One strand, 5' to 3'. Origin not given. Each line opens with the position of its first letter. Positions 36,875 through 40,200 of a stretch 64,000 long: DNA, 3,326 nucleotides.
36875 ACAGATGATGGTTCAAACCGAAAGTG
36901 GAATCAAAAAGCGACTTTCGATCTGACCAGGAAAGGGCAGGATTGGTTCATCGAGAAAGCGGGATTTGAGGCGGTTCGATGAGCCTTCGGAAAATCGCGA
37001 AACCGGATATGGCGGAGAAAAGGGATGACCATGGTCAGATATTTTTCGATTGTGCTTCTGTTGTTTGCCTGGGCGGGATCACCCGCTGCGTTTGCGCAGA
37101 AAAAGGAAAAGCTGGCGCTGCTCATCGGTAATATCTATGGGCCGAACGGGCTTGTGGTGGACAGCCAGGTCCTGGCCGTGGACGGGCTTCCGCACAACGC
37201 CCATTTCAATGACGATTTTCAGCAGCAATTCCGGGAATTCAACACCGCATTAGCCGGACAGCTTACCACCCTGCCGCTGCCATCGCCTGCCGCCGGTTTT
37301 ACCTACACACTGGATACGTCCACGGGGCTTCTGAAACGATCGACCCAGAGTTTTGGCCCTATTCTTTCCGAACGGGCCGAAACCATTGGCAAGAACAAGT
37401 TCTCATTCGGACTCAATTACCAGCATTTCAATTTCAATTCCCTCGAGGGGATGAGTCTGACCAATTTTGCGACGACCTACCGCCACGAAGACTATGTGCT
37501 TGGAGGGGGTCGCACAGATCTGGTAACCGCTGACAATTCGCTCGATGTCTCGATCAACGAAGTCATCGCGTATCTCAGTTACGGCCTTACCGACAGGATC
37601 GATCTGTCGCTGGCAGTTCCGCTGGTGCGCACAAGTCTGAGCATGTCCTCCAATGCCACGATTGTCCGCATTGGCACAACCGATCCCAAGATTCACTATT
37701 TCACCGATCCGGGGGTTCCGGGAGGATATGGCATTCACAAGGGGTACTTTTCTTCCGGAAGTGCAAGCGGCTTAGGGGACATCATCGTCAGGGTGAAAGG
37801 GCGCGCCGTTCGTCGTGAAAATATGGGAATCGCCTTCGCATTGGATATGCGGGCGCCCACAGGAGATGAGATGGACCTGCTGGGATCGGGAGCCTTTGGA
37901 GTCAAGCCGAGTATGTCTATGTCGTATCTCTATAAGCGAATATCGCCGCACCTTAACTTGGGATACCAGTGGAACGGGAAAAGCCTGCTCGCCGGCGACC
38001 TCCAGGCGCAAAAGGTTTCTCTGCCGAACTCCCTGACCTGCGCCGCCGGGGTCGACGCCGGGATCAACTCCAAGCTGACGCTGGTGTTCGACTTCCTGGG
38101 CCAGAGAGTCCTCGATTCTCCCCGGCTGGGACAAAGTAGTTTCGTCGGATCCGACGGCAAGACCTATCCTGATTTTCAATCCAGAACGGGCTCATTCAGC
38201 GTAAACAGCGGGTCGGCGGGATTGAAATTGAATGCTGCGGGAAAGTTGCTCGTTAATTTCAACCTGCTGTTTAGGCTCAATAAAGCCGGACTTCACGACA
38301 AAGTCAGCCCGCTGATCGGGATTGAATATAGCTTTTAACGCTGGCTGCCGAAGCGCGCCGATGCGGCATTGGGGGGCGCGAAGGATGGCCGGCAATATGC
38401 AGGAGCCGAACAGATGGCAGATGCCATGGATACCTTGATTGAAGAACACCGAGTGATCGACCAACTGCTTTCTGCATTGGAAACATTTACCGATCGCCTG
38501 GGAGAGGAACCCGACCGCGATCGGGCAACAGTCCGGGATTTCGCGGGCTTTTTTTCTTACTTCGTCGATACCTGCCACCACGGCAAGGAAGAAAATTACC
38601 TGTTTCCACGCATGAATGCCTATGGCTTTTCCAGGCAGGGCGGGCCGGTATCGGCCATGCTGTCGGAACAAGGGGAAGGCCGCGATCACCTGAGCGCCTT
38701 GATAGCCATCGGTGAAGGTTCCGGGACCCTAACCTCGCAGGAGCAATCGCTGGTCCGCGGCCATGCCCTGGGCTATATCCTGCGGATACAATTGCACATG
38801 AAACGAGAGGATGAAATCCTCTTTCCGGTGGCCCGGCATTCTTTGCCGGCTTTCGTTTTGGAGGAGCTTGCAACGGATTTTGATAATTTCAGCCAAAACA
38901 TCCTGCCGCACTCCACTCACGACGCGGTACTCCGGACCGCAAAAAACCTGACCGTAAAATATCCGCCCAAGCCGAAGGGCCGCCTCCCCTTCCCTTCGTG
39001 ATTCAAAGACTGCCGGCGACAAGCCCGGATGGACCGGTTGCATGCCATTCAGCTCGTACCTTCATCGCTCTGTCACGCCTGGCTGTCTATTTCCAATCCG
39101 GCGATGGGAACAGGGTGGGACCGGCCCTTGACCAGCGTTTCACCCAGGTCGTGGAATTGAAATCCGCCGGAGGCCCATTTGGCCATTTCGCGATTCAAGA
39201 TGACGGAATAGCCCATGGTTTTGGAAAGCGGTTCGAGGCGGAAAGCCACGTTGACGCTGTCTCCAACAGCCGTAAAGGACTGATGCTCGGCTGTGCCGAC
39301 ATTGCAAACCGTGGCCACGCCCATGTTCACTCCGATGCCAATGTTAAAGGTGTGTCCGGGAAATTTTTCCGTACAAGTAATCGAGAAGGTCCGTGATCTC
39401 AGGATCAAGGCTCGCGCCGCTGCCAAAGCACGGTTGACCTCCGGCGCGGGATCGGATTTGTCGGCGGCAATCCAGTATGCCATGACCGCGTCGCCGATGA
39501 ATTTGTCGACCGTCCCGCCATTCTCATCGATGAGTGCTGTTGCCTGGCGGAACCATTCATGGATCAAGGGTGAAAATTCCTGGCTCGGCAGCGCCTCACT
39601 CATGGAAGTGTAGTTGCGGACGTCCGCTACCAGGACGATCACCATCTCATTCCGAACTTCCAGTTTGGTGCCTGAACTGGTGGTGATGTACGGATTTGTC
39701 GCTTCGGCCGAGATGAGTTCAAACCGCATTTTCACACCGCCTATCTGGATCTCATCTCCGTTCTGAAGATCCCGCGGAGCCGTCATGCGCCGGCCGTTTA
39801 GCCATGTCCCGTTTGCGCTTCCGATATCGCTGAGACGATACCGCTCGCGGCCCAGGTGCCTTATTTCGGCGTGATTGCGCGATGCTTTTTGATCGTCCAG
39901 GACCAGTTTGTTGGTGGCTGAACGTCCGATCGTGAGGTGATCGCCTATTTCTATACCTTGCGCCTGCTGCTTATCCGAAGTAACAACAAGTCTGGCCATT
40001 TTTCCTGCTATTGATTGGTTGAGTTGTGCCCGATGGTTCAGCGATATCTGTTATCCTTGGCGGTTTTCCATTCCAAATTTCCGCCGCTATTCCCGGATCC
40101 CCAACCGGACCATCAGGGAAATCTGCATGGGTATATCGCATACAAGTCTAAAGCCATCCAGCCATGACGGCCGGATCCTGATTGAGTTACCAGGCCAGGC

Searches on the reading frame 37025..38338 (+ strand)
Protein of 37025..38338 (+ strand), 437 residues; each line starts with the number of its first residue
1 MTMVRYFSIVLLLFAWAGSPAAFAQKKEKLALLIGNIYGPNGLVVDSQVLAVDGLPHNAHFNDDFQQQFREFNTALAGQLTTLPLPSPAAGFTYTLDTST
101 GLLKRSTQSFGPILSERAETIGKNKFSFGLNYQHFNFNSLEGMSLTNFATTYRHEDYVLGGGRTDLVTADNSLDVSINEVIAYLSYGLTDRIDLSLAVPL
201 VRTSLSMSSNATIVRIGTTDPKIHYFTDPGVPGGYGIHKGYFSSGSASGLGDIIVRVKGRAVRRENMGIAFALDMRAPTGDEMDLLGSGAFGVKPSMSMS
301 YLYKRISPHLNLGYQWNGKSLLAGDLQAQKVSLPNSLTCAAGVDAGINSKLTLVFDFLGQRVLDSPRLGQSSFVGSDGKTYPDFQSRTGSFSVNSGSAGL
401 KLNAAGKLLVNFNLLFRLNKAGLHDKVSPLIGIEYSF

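Call 38: search_protein_families(library=pfam, proteins=[window:37025-38338:+], max_evalue=0.00001)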
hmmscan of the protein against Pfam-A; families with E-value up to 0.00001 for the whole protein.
window:37025-38338:+ (437 aa): 1 family
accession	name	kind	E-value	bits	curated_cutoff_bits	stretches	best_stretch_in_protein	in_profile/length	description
PF13557.12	Phenol_MetA_deg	-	7.2e-11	43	22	1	190-320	38-147/242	Putative MetA-pathway of phenol degradation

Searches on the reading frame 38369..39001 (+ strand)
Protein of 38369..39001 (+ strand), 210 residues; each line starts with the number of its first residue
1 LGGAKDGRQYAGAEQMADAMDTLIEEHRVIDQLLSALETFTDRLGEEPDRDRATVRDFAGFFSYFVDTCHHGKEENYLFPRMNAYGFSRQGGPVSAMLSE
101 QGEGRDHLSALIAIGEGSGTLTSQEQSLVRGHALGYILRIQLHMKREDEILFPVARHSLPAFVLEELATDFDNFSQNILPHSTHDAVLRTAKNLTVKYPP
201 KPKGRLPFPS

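Call 79: search_protein_families(library=pfam, proteins=[window:38369-39001:+], max_evalue=0.001)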
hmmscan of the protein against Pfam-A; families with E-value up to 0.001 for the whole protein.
window:38369-39001:+ (210 aa): 1 family
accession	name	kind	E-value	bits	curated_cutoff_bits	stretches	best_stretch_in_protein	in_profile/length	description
PF01814.28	Hemerythrin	-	2e-17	64.3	25.3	1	20-155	3-127/127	Hemerythrin HHE cation binding domain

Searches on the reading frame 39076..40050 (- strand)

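Call 45: search_protein_families(library=pfam, proteins=[window:39076-40050:-], max_evalue=0.0001)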
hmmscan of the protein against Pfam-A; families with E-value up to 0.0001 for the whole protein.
window:39076-40050:- (325 aa): 3 families
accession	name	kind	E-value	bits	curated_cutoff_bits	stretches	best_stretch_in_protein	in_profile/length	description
PF00498.31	FHA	-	1.8e-20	73.6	20.7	1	40-104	2-67/67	FHA domain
PF16697.10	Yop-YscD_cpl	-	9.5e-13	48.7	33.2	1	36-111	16-91/94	Inner membrane component of T3SS, cytoplasmic domain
PF00211.25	Guanylate_cyc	-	8.9e-11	42.2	21.9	1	134-311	6-174/183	Adenylate and Guanylate cyclase catalytic domain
